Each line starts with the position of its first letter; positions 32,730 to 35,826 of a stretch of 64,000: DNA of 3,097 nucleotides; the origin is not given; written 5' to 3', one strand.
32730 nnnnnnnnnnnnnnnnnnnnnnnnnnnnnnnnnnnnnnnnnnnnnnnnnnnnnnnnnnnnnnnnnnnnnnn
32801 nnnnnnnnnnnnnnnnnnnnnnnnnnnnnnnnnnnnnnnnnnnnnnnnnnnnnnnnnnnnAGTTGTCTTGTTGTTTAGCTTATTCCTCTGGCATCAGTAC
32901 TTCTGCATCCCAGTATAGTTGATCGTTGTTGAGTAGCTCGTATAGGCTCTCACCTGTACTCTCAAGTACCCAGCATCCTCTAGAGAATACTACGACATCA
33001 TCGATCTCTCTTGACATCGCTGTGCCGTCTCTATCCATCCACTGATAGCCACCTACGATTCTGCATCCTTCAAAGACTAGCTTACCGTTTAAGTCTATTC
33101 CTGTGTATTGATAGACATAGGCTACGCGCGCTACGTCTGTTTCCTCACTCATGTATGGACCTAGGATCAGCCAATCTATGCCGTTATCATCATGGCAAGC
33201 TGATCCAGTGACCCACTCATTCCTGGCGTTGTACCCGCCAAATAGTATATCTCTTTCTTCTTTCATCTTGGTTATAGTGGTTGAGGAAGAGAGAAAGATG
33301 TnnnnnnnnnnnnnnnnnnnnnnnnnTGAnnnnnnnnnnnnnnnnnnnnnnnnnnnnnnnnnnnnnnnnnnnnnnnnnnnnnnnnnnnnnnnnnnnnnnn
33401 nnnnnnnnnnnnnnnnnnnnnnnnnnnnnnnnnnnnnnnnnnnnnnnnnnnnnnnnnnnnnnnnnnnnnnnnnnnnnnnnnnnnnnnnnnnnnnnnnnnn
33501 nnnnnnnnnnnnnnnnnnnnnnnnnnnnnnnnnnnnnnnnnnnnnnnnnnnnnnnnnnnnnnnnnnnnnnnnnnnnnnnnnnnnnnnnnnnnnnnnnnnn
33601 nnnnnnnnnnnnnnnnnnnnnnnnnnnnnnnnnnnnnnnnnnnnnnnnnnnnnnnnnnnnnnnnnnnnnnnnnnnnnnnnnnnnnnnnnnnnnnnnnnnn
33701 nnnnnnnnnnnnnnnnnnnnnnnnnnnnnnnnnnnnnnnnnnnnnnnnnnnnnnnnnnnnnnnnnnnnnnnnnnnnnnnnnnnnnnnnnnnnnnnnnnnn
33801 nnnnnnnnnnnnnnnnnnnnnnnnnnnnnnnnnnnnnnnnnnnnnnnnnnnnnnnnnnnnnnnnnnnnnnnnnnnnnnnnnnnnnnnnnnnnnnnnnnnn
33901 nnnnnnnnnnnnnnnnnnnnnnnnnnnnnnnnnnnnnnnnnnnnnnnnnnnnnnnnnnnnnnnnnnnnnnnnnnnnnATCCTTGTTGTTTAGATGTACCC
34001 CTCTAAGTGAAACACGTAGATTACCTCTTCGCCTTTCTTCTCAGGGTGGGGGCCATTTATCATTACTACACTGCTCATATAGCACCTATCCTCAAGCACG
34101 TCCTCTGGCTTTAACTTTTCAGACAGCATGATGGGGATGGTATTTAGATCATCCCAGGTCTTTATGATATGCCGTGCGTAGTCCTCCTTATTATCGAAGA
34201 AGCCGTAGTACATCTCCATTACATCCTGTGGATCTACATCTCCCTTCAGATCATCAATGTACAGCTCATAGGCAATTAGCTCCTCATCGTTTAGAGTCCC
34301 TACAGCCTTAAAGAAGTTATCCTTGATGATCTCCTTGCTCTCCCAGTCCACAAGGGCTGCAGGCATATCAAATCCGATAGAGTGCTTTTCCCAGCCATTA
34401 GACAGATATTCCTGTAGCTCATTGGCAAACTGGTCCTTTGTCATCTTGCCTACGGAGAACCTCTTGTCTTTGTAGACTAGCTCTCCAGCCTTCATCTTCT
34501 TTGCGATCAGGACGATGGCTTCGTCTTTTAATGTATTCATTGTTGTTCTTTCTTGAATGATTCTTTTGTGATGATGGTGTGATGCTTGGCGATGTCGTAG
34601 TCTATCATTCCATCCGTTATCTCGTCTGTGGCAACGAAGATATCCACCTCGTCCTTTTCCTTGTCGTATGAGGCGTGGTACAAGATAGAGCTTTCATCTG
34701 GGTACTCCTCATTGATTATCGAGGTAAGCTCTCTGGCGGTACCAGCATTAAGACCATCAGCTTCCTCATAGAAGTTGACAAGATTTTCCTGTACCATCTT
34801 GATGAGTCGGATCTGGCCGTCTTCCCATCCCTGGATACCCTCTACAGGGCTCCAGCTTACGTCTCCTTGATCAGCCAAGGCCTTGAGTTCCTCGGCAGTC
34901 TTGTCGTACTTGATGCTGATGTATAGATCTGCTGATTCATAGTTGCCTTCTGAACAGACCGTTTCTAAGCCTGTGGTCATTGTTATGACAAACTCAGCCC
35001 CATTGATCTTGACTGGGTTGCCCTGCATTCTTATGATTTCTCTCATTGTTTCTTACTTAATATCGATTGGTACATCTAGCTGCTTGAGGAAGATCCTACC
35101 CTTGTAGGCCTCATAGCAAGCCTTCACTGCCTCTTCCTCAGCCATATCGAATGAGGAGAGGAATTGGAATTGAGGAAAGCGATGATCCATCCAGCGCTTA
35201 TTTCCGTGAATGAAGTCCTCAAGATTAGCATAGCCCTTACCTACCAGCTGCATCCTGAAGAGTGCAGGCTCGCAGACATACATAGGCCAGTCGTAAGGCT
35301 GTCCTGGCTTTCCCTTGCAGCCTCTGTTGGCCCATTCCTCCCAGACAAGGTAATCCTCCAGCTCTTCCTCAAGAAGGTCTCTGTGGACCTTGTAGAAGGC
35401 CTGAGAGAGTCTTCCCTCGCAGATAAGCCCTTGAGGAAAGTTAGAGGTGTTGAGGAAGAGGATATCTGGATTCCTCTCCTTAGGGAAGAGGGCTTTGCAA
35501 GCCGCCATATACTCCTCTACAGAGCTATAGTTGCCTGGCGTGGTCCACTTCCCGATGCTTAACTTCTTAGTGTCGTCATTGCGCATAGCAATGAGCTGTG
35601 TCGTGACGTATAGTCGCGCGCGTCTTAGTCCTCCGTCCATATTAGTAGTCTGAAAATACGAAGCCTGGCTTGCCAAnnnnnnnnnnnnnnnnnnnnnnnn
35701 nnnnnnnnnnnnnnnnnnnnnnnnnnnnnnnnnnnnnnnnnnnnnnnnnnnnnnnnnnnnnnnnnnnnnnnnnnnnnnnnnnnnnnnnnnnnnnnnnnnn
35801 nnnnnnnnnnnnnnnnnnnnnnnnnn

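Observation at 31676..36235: Array of five diverged ArdA-like anti-restriction paralogs plus a YopX-like gene in a phage genome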

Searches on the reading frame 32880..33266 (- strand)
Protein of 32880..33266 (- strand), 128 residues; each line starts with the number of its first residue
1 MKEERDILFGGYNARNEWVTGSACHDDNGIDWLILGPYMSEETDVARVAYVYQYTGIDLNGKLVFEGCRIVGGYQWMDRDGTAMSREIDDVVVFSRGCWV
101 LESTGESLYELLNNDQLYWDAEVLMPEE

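Call 3: search_protein_families(library=pfam, max_evalue=1, proteins=[window:32880-33266:-])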
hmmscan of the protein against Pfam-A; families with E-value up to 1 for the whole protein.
window:32880-33266:- (128 aa): 3 families
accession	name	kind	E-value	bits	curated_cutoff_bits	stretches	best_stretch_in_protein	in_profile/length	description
PF21472.2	gp6_C-domII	-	0.019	15.8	27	1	22-62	44-82/119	Baseplate structural protein gp6, C-terminal domain II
PF08378.17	NERD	-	0.11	13.5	22.1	1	67-105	20-56/111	Nuclease-related domain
PF07143.17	CrtC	-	0.12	13.4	22.5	1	43-80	129-165/168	CrtC N-terminal lipocalin domain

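Call 4: search_protein_families(library=phrogs, max_evalue=0.01, proteins=[window:32880-33266:-])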
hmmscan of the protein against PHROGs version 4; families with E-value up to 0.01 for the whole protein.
window:32880-33266:- (128 aa): 0 families

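Call 66: search_protein_families(library=ncbifam, max_evalue=1, proteins=[window:32880-33266:-])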
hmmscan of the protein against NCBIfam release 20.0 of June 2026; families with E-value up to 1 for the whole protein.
window:32880-33266:- (128 aa): 1 family
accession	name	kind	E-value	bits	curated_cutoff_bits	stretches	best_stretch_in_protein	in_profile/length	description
NF041896.1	pecestase_PemA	equivalog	0.065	12.1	700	1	51-91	175-215/365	pectinesterase PemA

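Call 67: search_solved_structures(query=window:32880-33266:-, max_evalue=10, show_alignments=2)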
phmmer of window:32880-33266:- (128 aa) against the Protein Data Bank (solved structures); distinct sequences matched with E-value up to 10: 3.
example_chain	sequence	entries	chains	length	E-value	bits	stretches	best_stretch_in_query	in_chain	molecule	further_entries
6utl_A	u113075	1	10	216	0.37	13.9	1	58-84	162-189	Peroxiredoxin TSA2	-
5dvb_H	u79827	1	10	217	0.46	13.6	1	58-84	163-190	Tsa2p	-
5ept_H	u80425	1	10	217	0.46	13.6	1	58-84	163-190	Peroxiredoxin TSA2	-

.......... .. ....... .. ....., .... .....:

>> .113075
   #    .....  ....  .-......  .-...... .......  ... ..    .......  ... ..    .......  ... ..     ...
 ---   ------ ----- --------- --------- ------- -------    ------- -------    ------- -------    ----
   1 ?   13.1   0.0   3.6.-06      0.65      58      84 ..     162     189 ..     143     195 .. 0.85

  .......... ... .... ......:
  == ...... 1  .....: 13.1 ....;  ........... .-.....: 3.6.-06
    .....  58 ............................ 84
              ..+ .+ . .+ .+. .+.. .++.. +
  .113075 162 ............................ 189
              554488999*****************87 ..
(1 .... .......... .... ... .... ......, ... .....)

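Call 68: search_dna_similar(query=window:32880-33266:-, collection=phages, mode=protein, max_evalue=1, max_rows=15)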
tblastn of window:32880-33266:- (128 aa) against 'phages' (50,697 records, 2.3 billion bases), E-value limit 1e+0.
Records with a match: 2; places in all: 2; records where one place covers at least 80% of the query: 0.
Best place of each record, by identity: <60% 2.
By first word of the organism name: Enterococcus 2.
By host as written in the record: Enterococcus faecalis 1; - 1.
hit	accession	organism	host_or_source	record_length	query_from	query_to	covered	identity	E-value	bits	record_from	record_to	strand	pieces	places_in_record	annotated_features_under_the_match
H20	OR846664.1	Enterococcus phage Efs 1-1-1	Enterococcus faecalis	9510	8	67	47%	36.1%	8e-1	34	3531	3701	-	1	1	record has no annotation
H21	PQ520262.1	Enterococcus phage IME_EF3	-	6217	8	67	47%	36.1%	1e+0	34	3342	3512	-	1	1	record has no annotation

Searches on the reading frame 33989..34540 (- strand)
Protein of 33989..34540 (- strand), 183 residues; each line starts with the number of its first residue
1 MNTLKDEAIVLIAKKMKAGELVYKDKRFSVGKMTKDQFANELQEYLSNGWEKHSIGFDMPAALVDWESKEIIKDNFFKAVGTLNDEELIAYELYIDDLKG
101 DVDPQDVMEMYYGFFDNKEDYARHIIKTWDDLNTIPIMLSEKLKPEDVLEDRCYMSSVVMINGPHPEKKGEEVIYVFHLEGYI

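Call 3: search_protein_families(library=pfam, max_evalue=1, proteins=[window:33989-34540:-])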
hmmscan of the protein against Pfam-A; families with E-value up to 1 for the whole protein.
window:33989-34540:- (183 aa): 0 families

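Call 4: search_protein_families(library=phrogs, max_evalue=0.01, proteins=[window:33989-34540:-])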
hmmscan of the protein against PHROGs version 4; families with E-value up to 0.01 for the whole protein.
window:33989-34540:- (183 aa): 1 family
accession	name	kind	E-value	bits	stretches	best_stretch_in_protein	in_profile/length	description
phrog_21831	-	unknown function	0.0098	16.8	0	34-53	17-36/56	-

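Call 66: search_protein_families(library=ncbifam, max_evalue=1, proteins=[window:33989-34540:-])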
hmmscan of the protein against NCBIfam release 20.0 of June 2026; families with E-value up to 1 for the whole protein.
window:33989-34540:- (183 aa): 1 family
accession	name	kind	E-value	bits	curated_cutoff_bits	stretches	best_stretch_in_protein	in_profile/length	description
NF009178.0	PRK12526.1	equivalog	0.12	11.9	301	1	24-55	55-87/211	RNA polymerase sigma factor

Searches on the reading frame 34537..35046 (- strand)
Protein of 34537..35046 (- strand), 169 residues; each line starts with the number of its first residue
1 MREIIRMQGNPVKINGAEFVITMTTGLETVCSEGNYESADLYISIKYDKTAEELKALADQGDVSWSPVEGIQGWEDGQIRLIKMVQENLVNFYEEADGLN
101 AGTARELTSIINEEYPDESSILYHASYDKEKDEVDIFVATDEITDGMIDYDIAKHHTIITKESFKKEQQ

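Call 3: search_protein_families(library=pfam, max_evalue=1, proteins=[window:34537-35046:-])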
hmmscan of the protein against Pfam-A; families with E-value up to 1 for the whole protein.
window:34537-35046:- (169 aa): 1 family
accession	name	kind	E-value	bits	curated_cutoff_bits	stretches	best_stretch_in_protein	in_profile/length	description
PF01916.23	DS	-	0.014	15.2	27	1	85-157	119-182/288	Deoxyhypusine synthase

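Call 4: search_protein_families(library=phrogs, max_evalue=0.01, proteins=[window:34537-35046:-])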
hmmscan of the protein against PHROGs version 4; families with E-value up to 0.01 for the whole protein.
window:34537-35046:- (169 aa): 0 families

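Call 66: search_protein_families(library=ncbifam, max_evalue=1, proteins=[window:34537-35046:-])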
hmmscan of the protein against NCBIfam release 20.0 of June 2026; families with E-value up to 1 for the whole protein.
window:34537-35046:- (169 aa): 0 families

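Call 90: search_solved_structures(query=window:34537-35046:-, max_evalue=1)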
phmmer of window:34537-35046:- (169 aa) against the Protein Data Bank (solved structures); distinct sequences matched with E-value up to 1: 1.
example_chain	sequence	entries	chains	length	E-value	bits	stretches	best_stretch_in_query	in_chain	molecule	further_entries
2v72_A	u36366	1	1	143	0.42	13.9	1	21-67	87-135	EXO-ALPHA-SIALIDASE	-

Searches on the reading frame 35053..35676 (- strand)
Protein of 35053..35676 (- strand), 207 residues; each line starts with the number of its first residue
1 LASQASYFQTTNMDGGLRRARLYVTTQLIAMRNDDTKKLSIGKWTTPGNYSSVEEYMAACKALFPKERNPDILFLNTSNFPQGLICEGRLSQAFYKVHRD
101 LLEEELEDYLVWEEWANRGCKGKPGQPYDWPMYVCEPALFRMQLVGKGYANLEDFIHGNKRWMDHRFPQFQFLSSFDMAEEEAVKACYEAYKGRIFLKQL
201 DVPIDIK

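Call 3: search_protein_families(library=pfam, max_evalue=1, proteins=[window:35053-35676:-])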
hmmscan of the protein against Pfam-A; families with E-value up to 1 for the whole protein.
window:35053-35676:- (207 aa): 0 families

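Call 4: search_protein_families(library=phrogs, max_evalue=0.01, proteins=[window:35053-35676:-])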
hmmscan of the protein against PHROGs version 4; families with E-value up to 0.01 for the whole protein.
window:35053-35676:- (207 aa): 0 families

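Call 53: predict_structure(alignment_id=A8)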
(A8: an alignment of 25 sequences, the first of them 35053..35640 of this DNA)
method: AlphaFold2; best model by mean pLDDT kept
length: 195 residues; sequences in the alignment: 25
mean_pLDDT: 66.2   pTM: 0.59
mean pLDDT of the five models: 66.2, 65.9, 65.3, 65.1, 63.4
residues with pLDDT >= 90: 22; 70-90: 69; 50-70: 58; < 50: 46
segments of 3 or more residues with pLDDT < 50: 19-22, 118-121, 133-136, 153-155, 157-164, 180-195
pLDDT, mean of each block of 10 residues (from residue 1): 71 72 66 89 91 86 85 79 82 76 65 50 66 53 58 46 50 54 39 28
secondary structure, 60 per line:
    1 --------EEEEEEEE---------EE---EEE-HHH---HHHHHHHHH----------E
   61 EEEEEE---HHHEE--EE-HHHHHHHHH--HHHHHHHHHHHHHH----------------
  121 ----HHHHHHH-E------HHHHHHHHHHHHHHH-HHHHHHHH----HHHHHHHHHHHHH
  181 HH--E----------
elements in order: E9-16 E31-33 H41-49 E60-66 H80-88 H91-104 H125-131 H140-154 H156-163 H168-182

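Call 66: search_protein_families(library=ncbifam, max_evalue=1, proteins=[window:35053-35640:-])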
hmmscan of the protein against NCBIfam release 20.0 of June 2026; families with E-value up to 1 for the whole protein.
window:35053-35640:- (195 aa): 0 families
